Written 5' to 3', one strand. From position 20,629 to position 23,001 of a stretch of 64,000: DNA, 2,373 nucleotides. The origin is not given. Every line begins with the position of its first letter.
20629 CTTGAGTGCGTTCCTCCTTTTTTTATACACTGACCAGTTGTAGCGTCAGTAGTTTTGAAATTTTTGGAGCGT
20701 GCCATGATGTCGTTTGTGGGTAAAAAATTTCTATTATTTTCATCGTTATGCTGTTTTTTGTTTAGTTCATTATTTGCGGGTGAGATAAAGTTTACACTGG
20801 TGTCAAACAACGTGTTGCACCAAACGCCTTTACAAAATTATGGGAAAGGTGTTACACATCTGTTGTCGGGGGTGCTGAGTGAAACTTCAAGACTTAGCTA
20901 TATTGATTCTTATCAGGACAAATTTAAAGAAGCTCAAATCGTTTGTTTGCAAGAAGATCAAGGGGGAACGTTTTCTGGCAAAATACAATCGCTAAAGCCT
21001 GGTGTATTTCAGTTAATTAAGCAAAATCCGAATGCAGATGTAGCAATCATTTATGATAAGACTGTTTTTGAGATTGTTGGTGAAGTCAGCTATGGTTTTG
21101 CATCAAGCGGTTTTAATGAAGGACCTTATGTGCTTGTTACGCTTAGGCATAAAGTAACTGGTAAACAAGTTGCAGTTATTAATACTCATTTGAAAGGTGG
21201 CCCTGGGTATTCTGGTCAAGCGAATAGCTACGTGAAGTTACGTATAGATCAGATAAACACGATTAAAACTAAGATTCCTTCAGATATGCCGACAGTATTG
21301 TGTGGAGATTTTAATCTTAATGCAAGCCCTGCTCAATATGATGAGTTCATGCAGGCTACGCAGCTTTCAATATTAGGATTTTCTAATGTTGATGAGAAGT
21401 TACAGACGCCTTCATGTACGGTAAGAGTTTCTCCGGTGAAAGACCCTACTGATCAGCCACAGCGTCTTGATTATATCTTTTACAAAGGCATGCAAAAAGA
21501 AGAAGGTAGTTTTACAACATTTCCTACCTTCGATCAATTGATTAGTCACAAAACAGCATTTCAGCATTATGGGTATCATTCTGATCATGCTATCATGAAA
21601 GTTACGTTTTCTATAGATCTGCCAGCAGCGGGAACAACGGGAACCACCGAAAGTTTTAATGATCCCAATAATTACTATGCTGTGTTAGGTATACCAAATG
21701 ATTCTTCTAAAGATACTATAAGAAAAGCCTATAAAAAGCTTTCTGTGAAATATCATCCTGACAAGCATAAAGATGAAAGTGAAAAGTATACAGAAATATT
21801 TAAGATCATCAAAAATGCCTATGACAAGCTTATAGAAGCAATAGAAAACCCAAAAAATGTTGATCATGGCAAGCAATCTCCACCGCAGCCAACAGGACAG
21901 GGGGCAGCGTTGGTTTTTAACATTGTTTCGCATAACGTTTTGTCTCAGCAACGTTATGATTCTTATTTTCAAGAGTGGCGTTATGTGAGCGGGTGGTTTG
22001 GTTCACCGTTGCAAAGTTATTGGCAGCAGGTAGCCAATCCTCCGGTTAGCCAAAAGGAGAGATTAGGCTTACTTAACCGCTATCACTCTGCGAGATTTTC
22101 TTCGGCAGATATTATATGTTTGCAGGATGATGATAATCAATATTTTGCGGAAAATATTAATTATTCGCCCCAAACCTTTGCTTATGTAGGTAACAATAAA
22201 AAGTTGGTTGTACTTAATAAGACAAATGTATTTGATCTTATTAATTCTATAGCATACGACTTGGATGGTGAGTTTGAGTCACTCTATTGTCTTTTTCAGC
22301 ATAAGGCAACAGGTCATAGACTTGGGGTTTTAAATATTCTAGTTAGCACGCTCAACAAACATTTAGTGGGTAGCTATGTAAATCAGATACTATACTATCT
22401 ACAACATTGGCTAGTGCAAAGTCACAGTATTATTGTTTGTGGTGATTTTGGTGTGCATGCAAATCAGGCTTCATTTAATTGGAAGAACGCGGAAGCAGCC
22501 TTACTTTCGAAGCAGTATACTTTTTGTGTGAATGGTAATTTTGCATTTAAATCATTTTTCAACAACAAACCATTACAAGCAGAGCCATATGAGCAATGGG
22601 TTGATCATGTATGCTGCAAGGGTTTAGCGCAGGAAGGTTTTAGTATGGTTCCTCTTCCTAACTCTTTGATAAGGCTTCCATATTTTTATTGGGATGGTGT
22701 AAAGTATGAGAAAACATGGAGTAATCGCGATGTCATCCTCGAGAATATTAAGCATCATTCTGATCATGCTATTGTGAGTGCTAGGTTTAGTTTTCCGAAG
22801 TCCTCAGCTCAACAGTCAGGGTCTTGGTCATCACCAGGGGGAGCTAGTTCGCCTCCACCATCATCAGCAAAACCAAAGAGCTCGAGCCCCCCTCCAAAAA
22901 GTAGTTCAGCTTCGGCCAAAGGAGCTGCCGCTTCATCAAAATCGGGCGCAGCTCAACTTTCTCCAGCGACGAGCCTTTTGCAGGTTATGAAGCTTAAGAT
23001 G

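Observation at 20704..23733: Secreted EEP - J domain - EEP - macro domain fusion: an unusual effector-like architecture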

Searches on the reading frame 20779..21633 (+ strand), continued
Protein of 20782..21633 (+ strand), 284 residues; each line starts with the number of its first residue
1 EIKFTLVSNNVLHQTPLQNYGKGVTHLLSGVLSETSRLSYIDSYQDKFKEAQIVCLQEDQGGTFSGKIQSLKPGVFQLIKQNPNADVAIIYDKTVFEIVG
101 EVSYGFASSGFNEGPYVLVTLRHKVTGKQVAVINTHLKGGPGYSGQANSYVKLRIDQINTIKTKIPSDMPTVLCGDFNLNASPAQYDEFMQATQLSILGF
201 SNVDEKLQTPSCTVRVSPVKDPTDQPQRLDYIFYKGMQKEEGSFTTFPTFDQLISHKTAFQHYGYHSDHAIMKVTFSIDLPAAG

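Call 61: fold_search(model_id=the predicted structure, library=pdb)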
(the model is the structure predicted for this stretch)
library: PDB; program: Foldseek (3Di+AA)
matches with E <= 10: 1224; with E <= 0.001: 130
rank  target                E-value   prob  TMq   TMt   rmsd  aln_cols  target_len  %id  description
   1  6mal                  1.3e-12  1.00  0.57  0.54  10.6       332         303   17  Structure of human Nocturnin C-terminal domain (released 2018-09-05)
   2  3mpr_B                1.5e-12  1.00  0.57  0.60  10.6       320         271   18  Crystal Structure of endonuclease/exonuclease/phosphatase family protein from Bacteroides thetaiotaomicron, Northeast  (released 2010-05-26)
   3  6bt1                  1.6e-12  1.00  0.58  0.56  11.1       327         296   16  Structure of the human Nocturnin catalytic domain (released 2018-05-16)
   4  6bt2_A                2.5e-12  1.00  0.54  0.56   8.3       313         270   16  Structure of the human Nocturnin catalytic domain with bound sulfate anion (released 2018-05-16)
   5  3mpr_C                2.5e-12  1.00  0.57  0.58  10.6       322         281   17  Crystal Structure of endonuclease/exonuclease/phosphatase family protein from Bacteroides thetaiotaomicron, Northeast  (released 2010-05-26)
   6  3mpr_D                3.0e-12  1.00  0.59  0.61  11.7       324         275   16  Crystal Structure of endonuclease/exonuclease/phosphatase family protein from Bacteroides thetaiotaomicron, Northeast  (released 2010-05-26)
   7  6nf0                  3.0e-12  1.00  0.57  0.54  11.1       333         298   16  Nocturnin with bound NADPH substrate (released 2019-05-01)
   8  4gyz_D                4.5e-12  1.00  0.53  0.62  10.9       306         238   13  Mus Musculus Tdp2 Bound to dAMP and Mg2+ (released 2012-10-31)
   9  4z2b                  4.8e-12  1.00  0.59  0.39   9.7       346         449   15  The structure of human PDE12 residues 161-609 in complex with GSK3036342A (released 2015-06-17)
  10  6bt2_B                5.1e-12  1.00  0.55  0.57   9.5       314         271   17  Structure of the human Nocturnin catalytic domain with bound sulfate anion (released 2018-05-16)
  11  4zkf                  6.1e-12  1.00  0.58  0.38   9.4       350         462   14  Crystal structure of human phosphodiesterase 12 (released 2015-06-17)
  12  4gyz_C                7.3e-12  1.00  0.53  0.59  11.0       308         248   14  Mus Musculus Tdp2 Bound to dAMP and Mg2+ (released 2012-10-31)
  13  3g6s                  7.8e-12  1.00  0.60  0.65   7.7       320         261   15  Crystal structure of the endonuclease/exonuclease/phosphatase (BVU_0621) from Bacteroides vulgatus. Northeast Structural (released 2009-02-17)
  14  6ca4_A                7.8e-12  1.00  0.52  0.60   8.4       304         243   13  Crystal structure of humanized D. rerio TDP2 by 14 mutations (released 2018-05-02)
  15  4gyz_B                7.8e-12  1.00  0.52  0.59  11.7       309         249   14  Mus Musculus Tdp2 Bound to dAMP and Mg2+ (released 2012-10-31)
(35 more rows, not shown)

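Call 62: find_related_loci(query=A2, collection=metagenome_contigs, flank=6000)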
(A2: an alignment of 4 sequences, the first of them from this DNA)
Query A2 (281 aa) in metagenome_contigs; peptide patterns used: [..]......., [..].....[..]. (x = any residue, [..] = any of these).
300 stretches matched a pattern; 5 encode a relative of the query (tblastn E <= 1e-3); 5 distinct loci.
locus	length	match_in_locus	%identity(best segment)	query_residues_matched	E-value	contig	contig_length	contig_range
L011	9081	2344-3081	28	3-237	5e-16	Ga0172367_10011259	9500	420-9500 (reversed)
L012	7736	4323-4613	29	147-236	2e-6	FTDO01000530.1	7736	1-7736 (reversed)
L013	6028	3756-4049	34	87-183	3e-6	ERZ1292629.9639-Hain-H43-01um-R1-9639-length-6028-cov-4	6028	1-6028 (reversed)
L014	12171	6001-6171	39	119-181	6e-6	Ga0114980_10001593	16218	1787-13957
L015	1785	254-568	28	119-234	1e-5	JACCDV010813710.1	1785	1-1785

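Call 83: find_related_loci(query=A2, collection=viral_contigs, flank=6000)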
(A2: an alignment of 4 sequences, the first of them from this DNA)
Query A2 (281 aa) in viral_contigs; peptide patterns used: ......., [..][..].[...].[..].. (x = any residue, [..] = any of these).
162 stretches matched a pattern; 7 encode a relative of the query (tblastn E <= 1e-3); 7 distinct loci.
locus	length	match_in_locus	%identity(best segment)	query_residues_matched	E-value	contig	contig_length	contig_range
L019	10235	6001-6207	32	132-197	6e-7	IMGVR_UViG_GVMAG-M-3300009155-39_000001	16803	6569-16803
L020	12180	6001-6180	37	126-181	2e-6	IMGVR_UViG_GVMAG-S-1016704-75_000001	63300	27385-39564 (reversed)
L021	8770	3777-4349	26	5-192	2e-6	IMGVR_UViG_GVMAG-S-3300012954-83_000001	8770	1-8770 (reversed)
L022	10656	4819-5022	31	132-196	4e-6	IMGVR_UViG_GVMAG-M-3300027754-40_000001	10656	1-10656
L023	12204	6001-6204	31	132-196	4e-6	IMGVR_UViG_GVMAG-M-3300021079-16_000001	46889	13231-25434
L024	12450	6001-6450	25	30-179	7e-6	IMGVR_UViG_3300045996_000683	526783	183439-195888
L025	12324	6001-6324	22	120-234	6e-5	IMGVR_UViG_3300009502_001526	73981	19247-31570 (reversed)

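Call 84: list_cluster_members(proteins=[P0158, L002:8857-12279:+, L002:2360-3073:+, L001:3126-5834:-, P0172, L011:3277-5256:-])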
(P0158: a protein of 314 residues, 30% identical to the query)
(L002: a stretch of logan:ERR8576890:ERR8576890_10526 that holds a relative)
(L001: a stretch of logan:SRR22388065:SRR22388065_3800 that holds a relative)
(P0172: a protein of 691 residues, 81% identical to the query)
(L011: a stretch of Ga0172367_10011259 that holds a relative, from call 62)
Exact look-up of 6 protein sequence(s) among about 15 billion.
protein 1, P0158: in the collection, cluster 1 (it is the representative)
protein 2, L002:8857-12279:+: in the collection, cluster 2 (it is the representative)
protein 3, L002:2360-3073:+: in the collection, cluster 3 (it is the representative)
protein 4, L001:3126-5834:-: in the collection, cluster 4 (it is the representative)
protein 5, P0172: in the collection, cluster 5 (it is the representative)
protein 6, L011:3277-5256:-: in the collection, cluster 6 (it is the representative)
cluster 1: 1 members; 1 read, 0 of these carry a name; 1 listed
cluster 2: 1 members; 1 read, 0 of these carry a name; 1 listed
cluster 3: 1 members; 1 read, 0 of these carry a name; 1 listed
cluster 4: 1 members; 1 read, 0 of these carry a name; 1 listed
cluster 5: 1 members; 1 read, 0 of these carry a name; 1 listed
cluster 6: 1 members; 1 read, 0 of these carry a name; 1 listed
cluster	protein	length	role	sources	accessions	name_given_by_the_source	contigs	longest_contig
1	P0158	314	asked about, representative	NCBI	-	-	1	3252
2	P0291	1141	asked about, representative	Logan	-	-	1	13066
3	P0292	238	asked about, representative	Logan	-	-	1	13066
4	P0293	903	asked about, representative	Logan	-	-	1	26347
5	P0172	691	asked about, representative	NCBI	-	-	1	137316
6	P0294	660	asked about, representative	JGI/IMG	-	-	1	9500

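Call 86: search_protein_families(library=ncbifam, proteins=[window:20782-21633:+, P0158, P0159], max_evalue=1)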
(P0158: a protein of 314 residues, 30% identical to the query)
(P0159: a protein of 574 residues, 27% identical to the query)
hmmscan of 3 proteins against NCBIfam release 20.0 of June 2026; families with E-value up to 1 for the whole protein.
window:20782-21633:+ (284 aa): 2 families
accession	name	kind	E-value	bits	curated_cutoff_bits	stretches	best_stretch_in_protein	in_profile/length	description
TIGR03395.1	sphingomy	equivalog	1.9e-06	27.5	248.2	1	119-268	127-274/286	sphingomyelin phosphodiesterase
NF003842.0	PRK05421.1-4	equivalog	0.11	11.8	144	1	157-240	164-235/259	endonuclease/exonuclease/phosphatase family protein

P0158 (314 aa): 1 family
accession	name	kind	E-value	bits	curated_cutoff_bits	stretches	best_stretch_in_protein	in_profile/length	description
TIGR03395.1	sphingomy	equivalog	0.00099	18.6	248.2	1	122-198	120-195/286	sphingomyelin phosphodiesterase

P0159 (574 aa): 4 families
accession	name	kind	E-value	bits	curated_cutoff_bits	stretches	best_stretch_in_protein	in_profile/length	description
TIGR03395.1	sphingomy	equivalog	6.5e-05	22.5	248.2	1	287-429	114-266/286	sphingomyelin phosphodiesterase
TIGR00195.1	exoDNase_III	equivalog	0.0015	18.2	182.55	1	308-370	98-159/254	exodeoxyribonuclease III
NF008733.0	PRK11756.1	equivalog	0.0053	16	280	1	301-363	96-158/269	exodeoxyribonuclease III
TIGR00633.1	xth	equivalog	0.036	13.6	99.05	1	309-379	102-170/255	exodeoxyribonuclease III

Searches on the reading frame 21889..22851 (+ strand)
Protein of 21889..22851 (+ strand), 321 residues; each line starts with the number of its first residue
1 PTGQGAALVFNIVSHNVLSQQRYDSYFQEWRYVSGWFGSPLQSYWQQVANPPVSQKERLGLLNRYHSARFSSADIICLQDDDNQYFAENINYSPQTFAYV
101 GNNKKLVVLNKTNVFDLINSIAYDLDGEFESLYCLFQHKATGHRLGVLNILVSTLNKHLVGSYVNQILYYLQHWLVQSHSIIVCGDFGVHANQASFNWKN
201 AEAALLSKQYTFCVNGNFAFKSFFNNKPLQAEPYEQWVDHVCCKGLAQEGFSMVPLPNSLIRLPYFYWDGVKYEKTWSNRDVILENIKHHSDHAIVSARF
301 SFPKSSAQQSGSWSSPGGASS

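Call 5: search_protein_families(library=pfam, proteins=[window:21895-22800:+], max_evalue=10)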
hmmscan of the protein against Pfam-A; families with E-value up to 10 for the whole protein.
seq(302 aa): 1 family
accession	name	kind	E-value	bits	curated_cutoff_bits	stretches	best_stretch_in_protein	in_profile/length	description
PF06088.16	TLP-20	-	0.2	12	23.5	1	153-228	36-112/164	Nucleopolyhedrovirus telokin-like protein-20 (TLP20)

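Call 74: predict_structure(alignment_id=A4)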
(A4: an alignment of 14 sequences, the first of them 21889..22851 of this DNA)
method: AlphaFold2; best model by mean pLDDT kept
length: 321 residues; sequences in the alignment: 14
mean_pLDDT: 59.2   pTM: 0.70
mean pLDDT of the five models: 59.2, 58.5, 54.4, 54.1, 53.9
residues with pLDDT >= 90: 14; 70-90: 104; 50-70: 75; < 50: 128
segments of 3 or more residues with pLDDT < 50: 1-5, 32-42, 154-157, 189-219, 221-238, 247-287, 306-321
pLDDT, mean of each block of 10 residues (from residue 1): 54 82 67 46 50 77 77 88 87 76 80 90 71 87 79 50 62 68 65 34 35 41 41 43 53 32 32 33 43 68 52 33 38
secondary structure, 60 per line:
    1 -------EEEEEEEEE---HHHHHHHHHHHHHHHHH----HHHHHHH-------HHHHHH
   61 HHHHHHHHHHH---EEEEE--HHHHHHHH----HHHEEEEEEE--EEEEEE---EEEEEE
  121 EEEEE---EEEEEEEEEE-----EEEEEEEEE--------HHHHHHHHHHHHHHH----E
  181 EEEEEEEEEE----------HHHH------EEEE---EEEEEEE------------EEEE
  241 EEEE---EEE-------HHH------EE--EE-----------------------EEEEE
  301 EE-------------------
elements in order: E8-16 H20-36 H41-47 H55-71 E75-79 H82-89 E97-103 E106-111 E115-125 E129-138 E144-152 H161-175 E180-190 H201-204 E211-214 E218-224 E237-244 E248-250 E296-302

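Call 78: fold_search(model_id=the predicted structure, library=pdb)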
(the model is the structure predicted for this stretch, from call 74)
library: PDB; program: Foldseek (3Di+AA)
matches with E <= 10: 1214; with E <= 0.001: 113
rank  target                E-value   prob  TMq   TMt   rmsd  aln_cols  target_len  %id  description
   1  6mal                  1.2e-09  1.00  0.43  0.45   9.0       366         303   15  Structure of human Nocturnin C-terminal domain (released 2018-09-05)
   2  4f1h_B                1.4e-09  1.00  0.48  0.59   7.0       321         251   11  Crystal structure of TDP2 from Danio rerio complexed with a single strand DNA (released 2012-10-31)
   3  6nf0                  1.5e-09  1.00  0.44  0.47   8.8       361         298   14  Nocturnin with bound NADPH substrate (released 2019-05-01)
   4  6bt2_B                1.5e-09  1.00  0.47  0.55   9.2       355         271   13  Structure of the human Nocturnin catalytic domain with bound sulfate anion (released 2018-05-16)
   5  6rvz                  1.6e-09  1.00  0.50  0.47   8.7       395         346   13  Crystal structure of ANGEL2, a 2',3'-cyclic phosphatase, in complex with adenosine-2',3'-vanadate (released 2020-05-20)
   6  3mpr_B                2.0e-09  1.00  0.50  0.58   8.3       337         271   13  Crystal Structure of endonuclease/exonuclease/phosphatase family protein from Bacteroides thetaiotaomicron, Northeast  (released 2010-05-26)
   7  6bt1                  2.8e-09  1.00  0.45  0.49   8.4       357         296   14  Structure of the human Nocturnin catalytic domain (released 2018-05-16)
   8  4gyz_E                3.6e-09  1.00  0.47  0.59   8.5       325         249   12  Mus Musculus Tdp2 Bound to dAMP and Mg2+ (released 2012-10-31)
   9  3mpr_D                3.8e-09  1.00  0.49  0.56   8.9       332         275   13  Crystal Structure of endonuclease/exonuclease/phosphatase family protein from Bacteroides thetaiotaomicron, Northeast  (released 2010-05-26)
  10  6bt2_A                4.6e-09  1.00  0.49  0.58   6.1       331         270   14  Structure of the human Nocturnin catalytic domain with bound sulfate anion (released 2018-05-16)
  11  5j3p_A                5.8e-09  1.00  0.47  0.59   7.6       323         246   12  Crystal structure of the catalytic domain of human tyrosyl DNA phosphodiesterase 2 (released 2016-05-04)
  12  4gyz_C                7.9e-09  1.00  0.49  0.62   7.3       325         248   12  Mus Musculus Tdp2 Bound to dAMP and Mg2+ (released 2012-10-31)
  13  4gyz_A                8.9e-09  1.00  0.45  0.57   6.6       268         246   12  Mus Musculus Tdp2 Bound to dAMP and Mg2+ (released 2012-10-31)
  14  5j3z_A                9.4e-09  1.00  0.47  0.59   8.5       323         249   12  Crystal structure of m2hTDP2-CAT in complex with a small molecule inhibitor (released 2016-05-04)
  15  5inm_A                1.0e-08  1.00  0.47  0.59   8.5       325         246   11  Mouse Tdp2 protein, apo state with variable DNA-binding grasp conformations (released 2016-04-27)
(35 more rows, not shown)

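Call 86: search_protein_families(library=ncbifam, proteins=[window:21889-22851:+], max_evalue=1)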
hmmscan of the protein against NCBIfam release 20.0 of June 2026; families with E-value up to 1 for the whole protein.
window:21889-22851:+ (321 aa): 1 family
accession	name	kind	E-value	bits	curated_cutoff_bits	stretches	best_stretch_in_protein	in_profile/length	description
NF040559.1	CAS_Csx20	equivalog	0.0087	16.4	70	0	159-201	46-88/124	CRISPR-associated protein Csx20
